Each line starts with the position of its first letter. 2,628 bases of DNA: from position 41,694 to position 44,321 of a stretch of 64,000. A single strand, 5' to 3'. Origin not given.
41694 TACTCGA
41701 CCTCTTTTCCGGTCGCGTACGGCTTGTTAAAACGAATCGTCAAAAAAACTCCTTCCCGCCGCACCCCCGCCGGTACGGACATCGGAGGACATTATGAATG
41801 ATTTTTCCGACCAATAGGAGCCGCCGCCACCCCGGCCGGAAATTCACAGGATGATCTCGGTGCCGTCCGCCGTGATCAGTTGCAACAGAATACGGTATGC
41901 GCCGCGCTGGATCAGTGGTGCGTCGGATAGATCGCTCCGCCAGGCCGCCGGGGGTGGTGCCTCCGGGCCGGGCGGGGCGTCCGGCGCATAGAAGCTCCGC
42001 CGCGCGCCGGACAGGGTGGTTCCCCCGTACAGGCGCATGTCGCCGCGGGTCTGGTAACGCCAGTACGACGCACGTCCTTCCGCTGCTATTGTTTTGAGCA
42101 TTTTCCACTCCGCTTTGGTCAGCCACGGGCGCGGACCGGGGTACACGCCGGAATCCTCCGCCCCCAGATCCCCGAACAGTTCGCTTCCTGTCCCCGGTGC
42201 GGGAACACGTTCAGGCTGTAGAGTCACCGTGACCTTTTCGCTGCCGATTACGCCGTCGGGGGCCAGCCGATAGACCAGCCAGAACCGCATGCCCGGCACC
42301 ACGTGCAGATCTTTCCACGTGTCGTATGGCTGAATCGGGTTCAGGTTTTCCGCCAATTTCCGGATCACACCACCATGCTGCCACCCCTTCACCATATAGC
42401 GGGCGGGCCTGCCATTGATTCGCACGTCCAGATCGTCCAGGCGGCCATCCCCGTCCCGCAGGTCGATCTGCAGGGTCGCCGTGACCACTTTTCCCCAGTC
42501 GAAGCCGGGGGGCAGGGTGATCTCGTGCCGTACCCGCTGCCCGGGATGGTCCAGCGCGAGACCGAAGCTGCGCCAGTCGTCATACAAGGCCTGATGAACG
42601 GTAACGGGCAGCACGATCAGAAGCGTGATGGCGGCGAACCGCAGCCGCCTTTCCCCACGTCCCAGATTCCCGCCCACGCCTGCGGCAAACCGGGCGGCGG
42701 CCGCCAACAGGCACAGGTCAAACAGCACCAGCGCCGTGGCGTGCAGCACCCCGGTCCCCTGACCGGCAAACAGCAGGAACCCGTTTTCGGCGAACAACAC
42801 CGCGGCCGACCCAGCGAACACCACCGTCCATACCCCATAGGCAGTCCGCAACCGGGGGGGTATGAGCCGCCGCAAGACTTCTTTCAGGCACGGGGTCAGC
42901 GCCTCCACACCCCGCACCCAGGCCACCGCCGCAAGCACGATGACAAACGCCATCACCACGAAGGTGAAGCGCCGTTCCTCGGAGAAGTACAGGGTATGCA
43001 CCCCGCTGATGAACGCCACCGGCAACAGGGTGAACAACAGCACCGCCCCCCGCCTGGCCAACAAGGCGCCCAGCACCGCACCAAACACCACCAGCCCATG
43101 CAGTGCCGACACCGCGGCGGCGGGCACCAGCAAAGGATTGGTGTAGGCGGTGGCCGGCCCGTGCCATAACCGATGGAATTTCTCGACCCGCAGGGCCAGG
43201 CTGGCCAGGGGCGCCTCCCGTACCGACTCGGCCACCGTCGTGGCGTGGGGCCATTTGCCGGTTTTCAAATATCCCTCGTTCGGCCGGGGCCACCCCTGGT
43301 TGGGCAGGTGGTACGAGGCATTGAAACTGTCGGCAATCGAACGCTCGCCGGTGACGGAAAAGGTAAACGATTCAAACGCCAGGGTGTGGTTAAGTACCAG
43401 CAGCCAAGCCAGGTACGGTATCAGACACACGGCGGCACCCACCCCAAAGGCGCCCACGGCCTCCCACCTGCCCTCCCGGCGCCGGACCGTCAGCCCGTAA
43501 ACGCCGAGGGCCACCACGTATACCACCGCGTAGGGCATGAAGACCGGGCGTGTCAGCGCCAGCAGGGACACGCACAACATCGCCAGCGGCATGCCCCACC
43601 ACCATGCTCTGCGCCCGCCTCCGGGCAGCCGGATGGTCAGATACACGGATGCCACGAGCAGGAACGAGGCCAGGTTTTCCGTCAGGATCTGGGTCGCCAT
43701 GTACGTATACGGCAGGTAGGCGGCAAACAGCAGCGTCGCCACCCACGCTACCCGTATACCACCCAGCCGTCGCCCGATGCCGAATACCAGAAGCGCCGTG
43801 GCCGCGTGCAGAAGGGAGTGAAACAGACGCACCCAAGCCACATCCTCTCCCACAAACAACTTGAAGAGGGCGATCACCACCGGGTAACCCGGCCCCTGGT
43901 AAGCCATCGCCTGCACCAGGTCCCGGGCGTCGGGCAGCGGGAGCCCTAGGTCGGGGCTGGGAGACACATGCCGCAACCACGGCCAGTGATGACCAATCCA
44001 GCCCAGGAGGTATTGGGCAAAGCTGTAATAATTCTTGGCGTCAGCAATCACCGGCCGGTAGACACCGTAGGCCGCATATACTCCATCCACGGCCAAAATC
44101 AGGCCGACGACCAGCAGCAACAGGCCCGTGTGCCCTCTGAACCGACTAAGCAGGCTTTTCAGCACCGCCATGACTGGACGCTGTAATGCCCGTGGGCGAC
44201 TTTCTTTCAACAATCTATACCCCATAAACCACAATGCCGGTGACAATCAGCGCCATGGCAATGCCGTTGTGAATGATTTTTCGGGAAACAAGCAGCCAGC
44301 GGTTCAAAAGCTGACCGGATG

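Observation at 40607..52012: Arn/Gtr-style lipid-carrier glycan-modification island apparently fed by dTDP-Fuc4N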

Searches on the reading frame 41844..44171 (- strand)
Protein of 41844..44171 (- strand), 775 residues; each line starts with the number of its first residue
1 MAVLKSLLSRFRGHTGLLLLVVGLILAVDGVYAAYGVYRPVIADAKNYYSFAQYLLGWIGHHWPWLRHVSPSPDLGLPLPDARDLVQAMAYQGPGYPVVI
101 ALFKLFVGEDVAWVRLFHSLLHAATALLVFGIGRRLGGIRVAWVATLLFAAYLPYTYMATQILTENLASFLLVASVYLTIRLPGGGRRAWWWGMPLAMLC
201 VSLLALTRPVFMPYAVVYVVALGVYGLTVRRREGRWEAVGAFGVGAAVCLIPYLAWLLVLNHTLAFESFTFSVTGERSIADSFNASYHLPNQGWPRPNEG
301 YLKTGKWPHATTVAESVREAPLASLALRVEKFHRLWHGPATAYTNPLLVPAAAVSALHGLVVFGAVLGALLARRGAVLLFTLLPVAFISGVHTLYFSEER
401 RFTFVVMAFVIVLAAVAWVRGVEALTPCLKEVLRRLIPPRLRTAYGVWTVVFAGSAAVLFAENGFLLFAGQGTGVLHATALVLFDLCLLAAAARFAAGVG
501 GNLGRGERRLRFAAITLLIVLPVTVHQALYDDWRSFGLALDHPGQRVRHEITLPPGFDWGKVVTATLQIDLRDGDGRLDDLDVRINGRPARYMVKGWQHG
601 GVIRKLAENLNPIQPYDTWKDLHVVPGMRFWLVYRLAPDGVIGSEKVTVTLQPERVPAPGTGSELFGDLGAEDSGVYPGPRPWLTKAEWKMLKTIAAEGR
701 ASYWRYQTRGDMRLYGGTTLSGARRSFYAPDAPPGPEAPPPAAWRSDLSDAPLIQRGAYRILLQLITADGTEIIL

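Call 4: search_protein_families(library=pfam, proteins=[window:41844-44171:-], max_evalue=0.01)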
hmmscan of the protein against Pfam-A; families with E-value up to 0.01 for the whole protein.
window:41844-44171:- (775 aa): 2 families
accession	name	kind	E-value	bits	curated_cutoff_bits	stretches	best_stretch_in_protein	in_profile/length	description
PF02366.24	PMT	-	4.9e-07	30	22.7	1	91-231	62-204/245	Dolichyl-phosphate-mannose-protein mannosyltransferase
PF13231.12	PMT_2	-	0.00012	22.8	26.1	1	93-256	3-160/160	Dolichyl-phosphate-mannose-protein mannosyltransferase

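Call 5: search_protein_families(library=ncbifam, proteins=[window:41844-44171:-], max_evalue=0.01)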
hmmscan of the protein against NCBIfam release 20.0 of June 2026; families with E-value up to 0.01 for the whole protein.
window:41844-44171:- (775 aa): 0 families

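Call 10: find_homologous_proteins(query=window:41844-44171:-, max_evalue=0.00001)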
Query window:41844-44171:- (775 aa): 2 proteins with E <= 0.00001 among 8000 candidates.
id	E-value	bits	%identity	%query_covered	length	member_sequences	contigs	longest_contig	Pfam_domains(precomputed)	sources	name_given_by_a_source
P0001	0.0e+0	1761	100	100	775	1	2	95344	PF02366.25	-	-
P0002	8.4e-102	360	35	51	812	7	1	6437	-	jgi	jgi:hypothetical protein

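Call 12: find_encoding_contigs(protein=P0002, flank=10000)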
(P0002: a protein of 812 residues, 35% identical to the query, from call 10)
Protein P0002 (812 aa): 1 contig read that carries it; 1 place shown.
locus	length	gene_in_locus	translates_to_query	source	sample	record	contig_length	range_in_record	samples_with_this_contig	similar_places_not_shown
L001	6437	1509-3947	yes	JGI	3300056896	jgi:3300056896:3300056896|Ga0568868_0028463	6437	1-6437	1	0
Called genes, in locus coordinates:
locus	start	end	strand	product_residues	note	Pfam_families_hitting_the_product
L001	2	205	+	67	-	?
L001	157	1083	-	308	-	-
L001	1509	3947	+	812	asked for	-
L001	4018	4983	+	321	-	PF05368:NmrA, PF13460:NAD_binding_10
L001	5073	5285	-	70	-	-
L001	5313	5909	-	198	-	-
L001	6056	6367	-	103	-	PF11154:DUF2934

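Call 13: find_encoding_contigs(protein=P0001, flank=2000, max_places=4)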
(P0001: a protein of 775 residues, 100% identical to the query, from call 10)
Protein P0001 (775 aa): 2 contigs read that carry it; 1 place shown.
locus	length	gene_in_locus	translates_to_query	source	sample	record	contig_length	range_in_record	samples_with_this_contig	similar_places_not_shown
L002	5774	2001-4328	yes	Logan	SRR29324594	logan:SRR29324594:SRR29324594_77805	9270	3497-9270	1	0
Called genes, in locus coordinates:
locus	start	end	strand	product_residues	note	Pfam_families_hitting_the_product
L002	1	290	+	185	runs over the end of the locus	PF00132:Hexapep, PF14602:Hexapep_2 (weak)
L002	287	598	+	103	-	-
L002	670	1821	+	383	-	PF01757:Acyl_transf_3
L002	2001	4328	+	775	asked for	PF02366:PMT (weak)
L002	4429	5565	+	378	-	PF01041:DegT_DnrJ_EryC1, PF00155:Aminotran_1_2 (weak)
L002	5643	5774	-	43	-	?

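Call 25: search_protein_representatives(protein=window:41844-44171:-)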
Query: 775 residues. Proteins with E-value up to 0.001 (for the whole library): 744; up to 1e-10: 44; up to 1e-30: 22. The best 150 are listed.
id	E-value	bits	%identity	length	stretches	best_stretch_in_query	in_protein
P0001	0.0e+00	1760.9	100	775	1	1-775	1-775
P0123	3.1e-130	452.4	42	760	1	9-775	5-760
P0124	1.5e-123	430.3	40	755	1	19-774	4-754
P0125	4.3e-121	422.2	38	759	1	20-773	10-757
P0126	4.6e-121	422.1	41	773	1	19-775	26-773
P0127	1.6e-118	413.7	38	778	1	18-775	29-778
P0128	3.4e-111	389.5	41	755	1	20-773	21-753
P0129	5.1e-107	375.6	39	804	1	5-775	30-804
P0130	2.9e-87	310.3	41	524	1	249-775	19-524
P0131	1.6e-80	288.0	36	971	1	67-775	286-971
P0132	2.6e-79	284.0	36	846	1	87-775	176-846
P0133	4.3e-61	223.7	30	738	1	15-727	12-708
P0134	9.0e-56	206.1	30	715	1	14-775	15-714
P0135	4.7e-54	200.5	30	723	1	32-774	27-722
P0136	6.2e-53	196.7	24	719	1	8-724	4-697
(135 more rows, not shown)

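Call 28: search_solved_structures(query=A2, max_evalue=1)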
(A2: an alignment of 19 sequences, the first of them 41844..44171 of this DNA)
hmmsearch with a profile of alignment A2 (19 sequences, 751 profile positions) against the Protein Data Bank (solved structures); distinct sequences matched with E-value up to 1: 1.
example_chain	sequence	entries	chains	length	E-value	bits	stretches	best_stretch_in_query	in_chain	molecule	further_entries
6z16_G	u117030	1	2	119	0.44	11.7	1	428-516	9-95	Multisubunit Na+/H+ antiporter, G subunit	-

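Call 47: predict_structure(alignment_id=A2)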
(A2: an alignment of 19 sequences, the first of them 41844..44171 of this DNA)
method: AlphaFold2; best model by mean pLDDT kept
length: 775 residues; sequences in the alignment: 19
mean_pLDDT: 85.9   pTM: 0.89
mean pLDDT of the five models: 85.9, 85.4, 85.3, 84.2, 82.3
residues with pLDDT >= 90: 386; 70-90: 302; 50-70: 68; < 50: 19
segments of 3 or more residues with pLDDT < 50: 1-9, 299-306
pLDDT, mean of each block of 10 residues (from residue 1): 45 77 89 73 73 87 78 56 87 91 86 88 95 95 95 79 90 97 90 97 94 94 95 95 97 94 89 79 85 72 53 91 95 87 69 89 95 91 95 78 91 96 79 64 86 95 90 93 97 83 84 95 95 93 93 89 93 90 93 82 70 65 86 85 88 90 92 79 84 68 80 85 93 83 91 93 93 91
secondary structure, 60 per line:
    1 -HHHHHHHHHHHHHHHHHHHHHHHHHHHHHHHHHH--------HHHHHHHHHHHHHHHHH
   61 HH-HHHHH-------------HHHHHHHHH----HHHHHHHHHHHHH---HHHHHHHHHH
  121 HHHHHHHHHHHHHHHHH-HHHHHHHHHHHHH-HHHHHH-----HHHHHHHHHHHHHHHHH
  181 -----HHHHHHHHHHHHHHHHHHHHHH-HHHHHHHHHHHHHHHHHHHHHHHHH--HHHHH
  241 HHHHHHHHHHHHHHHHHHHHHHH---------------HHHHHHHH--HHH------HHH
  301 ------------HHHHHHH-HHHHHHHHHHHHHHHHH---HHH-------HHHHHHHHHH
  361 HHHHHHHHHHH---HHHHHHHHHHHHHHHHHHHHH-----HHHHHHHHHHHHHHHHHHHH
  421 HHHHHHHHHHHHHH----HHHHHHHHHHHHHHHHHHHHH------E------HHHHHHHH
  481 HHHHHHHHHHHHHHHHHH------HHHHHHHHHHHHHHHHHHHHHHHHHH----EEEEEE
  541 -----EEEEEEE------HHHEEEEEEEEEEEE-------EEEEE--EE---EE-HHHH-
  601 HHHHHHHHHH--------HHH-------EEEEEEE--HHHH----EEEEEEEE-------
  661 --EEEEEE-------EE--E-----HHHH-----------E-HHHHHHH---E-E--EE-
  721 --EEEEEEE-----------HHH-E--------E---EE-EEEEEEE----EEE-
elements in order (helices of 4 or more, strands of 3 or more residues): H2-35 H44-62 H64-68 H82-90 H95-107 H111-137 H139-151 H153-158 H164-180 H186-207 H209-233 H236-263 H279-286 H313-319 H321-337 H351-371 H375-395 H401-434 H439-459 H473-498 H505-530 E535-540 E546-552 E562-573 E581-585 H596-599 H601-610 E629-635 H638-641 E646-653 E663-668 H686-689 H703-709 E723-729 E761-767 E772-774

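Call 51: fold_search(model_id=the predicted structure, library=pdb)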
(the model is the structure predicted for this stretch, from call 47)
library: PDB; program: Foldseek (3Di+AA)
matches with E <= 10: 428; with E <= 0.001: 9
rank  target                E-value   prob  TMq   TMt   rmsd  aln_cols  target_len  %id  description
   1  7bve_A                1.6e-06  1.00  0.30  0.24  21.3       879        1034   12  Cryo-EM structure of Mycobacterium smegmatis arabinosyltransferase EmbC2-AcpM2 in complex with ethambutol (released 2020-04-29)
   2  7bvh_A                5.1e-06  1.00  0.28  0.22  17.0       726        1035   12  Crystal structure of arabinosyltransferase EmbC2-AcpM2 complex from Mycobacterium smegmatis complexed with di-arabinos (released 2020-04-29)
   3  5f15                  1.4e-05  1.00  0.35  0.48  11.4       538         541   16  Crystal Structure of ArnT from Cupriavidus metallidurans bound to Undecaprenyl phosphate (released 2016-02-17)
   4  7bvc_A                2.2e-05  1.00  0.30  0.23  15.7       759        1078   13  Cryo-EM structure of Mycobacterium smegmatis arabinosyltransferase EmbA-EmbB-AcpM2 in complex with ethambutol (released 2020-04-29)
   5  7bvc_B                3.0e-05  1.00  0.26  0.21  20.7       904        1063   12  Cryo-EM structure of Mycobacterium smegmatis arabinosyltransferase EmbA-EmbB-AcpM2 in complex with ethambutol (released 2020-04-29)
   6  7bwr_A                6.5e-05  1.00  0.26  0.20  16.3       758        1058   11  Mycobacterium smegmatis arabinosyltransferase complex EmbB2-AcpM2 in substrate DPA bound asymmetric "active state" (released 2020-05-27)
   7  5ezm                  1.0e-04  1.00  0.30  0.42  13.2       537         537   15  Crystal Structure of ArnT from Cupriavidus metallidurans in the apo state (released 2016-02-17)
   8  7e9s_A                1.2e-04  1.00  0.30  0.28  22.9       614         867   12  Archaeal oligosaccharyltransferase AglB from Archaeoglobus fulgidus in complex with an inhibitory peptide and a dolich (released 2021-09-08)
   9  6x0o                  5.6e-04  1.00  0.30  0.24  17.0       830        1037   12  Single-Particle Cryo-EM Structure of Arabinosyltransferase EmbB from Mycobacterium smegmatis (released 2020-06-10)
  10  9s6s_A                1.1e-03  1.00  0.25  0.35  23.0       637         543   12  Ternary cryo-EM structure of human ALG9 with Dol25-PP-GlcNAc2Man6, Dol25-P-Man and Fab (released 2026-03-18)
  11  8b6l_I                1.5e-03  1.00  0.31  0.34  22.4       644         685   10  Subtomogram average of the human Sec61-TRAP-OSTA-translocon (released 2022-12-07)
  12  9s6u_A                2.1e-03  1.00  0.24  0.33  22.1       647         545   12  Ternary cryo-EM structure of human ALG9 with Dol25-PP-GlcNAc2Man8, Dol25-P-Man and Fab (released 2026-03-18)
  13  7oci_F                2.2e-03  1.00  0.31  0.37  22.6       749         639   12  Cryo-EM structure of yeast Ost6p containing oligosaccharyltransferase complex (released 2022-02-16)
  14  7bx8_A                2.7e-03  1.00  0.31  0.24  20.8       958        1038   12  Mycobacterium smegmatis arabinosyltransferase complex EmbB2-AcpM2 in symmetric "resting state" (released 2020-05-27)
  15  6ftg_5                3.1e-03  1.00  0.32  0.37  16.2       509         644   15  Subtomogram average of OST-containing ribosome-translocon complexes from canine rough microsomal membranes (released 2018-03-21)
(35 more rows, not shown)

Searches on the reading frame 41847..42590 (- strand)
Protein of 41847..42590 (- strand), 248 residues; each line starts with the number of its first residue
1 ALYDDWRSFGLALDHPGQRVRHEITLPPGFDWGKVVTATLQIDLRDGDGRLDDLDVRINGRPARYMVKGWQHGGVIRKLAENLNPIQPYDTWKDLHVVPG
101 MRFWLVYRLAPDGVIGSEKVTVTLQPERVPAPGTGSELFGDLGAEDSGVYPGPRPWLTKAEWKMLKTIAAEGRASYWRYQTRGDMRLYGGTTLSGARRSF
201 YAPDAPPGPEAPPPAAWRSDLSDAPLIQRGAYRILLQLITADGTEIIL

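Call 78: predict_structure(alignment_id=A5)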
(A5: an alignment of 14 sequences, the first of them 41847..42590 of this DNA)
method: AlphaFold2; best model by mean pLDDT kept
length: 248 residues; sequences in the alignment: 14
mean_pLDDT: 85.8   pTM: 0.87
mean pLDDT of the five models: 85.8, 85.4, 82.4, 82.0, 71.5
residues with pLDDT >= 90: 118; 70-90: 109; 50-70: 16; < 50: 5
segments of 3 or more residues with pLDDT < 50: 1-5
pLDDT, mean of each block of 10 residues (from residue 1): 59 94 92 92 94 93 88 80 84 87 90 82 95 92 76 83 83 76 67 90 89 88 86 94 92
secondary structure, 60 per line:
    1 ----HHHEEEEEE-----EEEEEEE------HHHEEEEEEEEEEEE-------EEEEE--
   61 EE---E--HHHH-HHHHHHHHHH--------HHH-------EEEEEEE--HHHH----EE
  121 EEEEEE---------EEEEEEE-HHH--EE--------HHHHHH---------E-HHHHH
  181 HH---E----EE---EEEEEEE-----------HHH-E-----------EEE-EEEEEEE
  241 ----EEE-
elements in order: E8-13 E19-25 E35-46 E54-58 H69-72 H74-83 E102-108 H111-114 E119-126 E136-142 H159-164 H176-182 E196-202 E230-232 E234-240 E245-247

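Call 80: fold_search(model_id=the predicted structure, library=pdb)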
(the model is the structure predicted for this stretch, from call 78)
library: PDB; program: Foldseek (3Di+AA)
matches with E <= 10: 898; with E <= 0.001: 0
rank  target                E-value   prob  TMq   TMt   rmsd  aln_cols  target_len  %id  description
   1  9fmt_D                2.3e-03  0.97  0.24  0.10   9.9       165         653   13  Cryo-EM structure of the BcsB hexameric crown from the E. coli cellulose secretion macrocomplex (released 2024-10-16)
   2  9fmt_A                2.5e-03  0.97  0.25  0.11   9.2       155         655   12  Cryo-EM structure of the BcsB hexameric crown from the E. coli cellulose secretion macrocomplex (released 2024-10-16)
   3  6yg8_B                2.7e-03  0.95  0.24  0.10   9.9       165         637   13  Cryo-EM structure of a BcsB pentamer in the context of an assembled Bcs macrocomplex (released 2021-02-24)
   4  6yg8_D                6.0e-03  0.90  0.24  0.10  10.0       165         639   12  Cryo-EM structure of a BcsB pentamer in the context of an assembled Bcs macrocomplex (released 2021-02-24)
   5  6yg8_A                6.3e-03  0.90  0.24  0.10  10.1       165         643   12  Cryo-EM structure of a BcsB pentamer in the context of an assembled Bcs macrocomplex (released 2021-02-24)
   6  9fmt_B                7.5e-03  0.92  0.25  0.11   9.9       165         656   12  Cryo-EM structure of the BcsB hexameric crown from the E. coli cellulose secretion macrocomplex (released 2024-10-16)
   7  9fmt_E                8.9e-03  0.87  0.25  0.11   9.9       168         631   13  Cryo-EM structure of the BcsB hexameric crown from the E. coli cellulose secretion macrocomplex (released 2024-10-16)
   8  9fmt_C                1.2e-02  0.90  0.25  0.12   9.3       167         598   11  Cryo-EM structure of the BcsB hexameric crown from the E. coli cellulose secretion macrocomplex (released 2024-10-16)
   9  7l2z_D                1.2e-02  0.85  0.24  0.11   9.1       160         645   14  Bacterial cellulose synthase BcsB hexamer (released 2021-03-24)
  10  1gny_A                1.9e-02  0.69  0.25  0.37  12.5       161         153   10  xylan-binding module CBM15 (released 2001-11-29)
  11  7lgr                  2.4e-02  0.14  0.14  0.20  17.4       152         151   12  Streptococcus mutans Collagen binding Protein CNM - N2 Domain (released 2022-01-26)
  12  3w5n                  2.5e-02  0.91  0.27  0.08  11.1       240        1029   12  Crystal Structure of Streptomyces avermitilis alpha-L-rhamnosidase complexed with L-rhamnose (released 2013-03-20)
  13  1us2_A                2.8e-02  0.09  0.12  0.07  20.3       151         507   12  Xylanase10C (mutant E385A) from Cellvibrio japonicus in complex with xylopentaose (released 2003-12-18)
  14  8h97                  3.7e-02  0.94  0.27  0.12   8.1       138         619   10  GH86 agarase Aga86A_Wa (released 2023-02-22)
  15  1f15_B                3.7e-02  0.08  0.11  0.14  18.4       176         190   13  CUCUMBER MOSAIC VIRUS (STRAIN FNY) (released 2000-06-21)
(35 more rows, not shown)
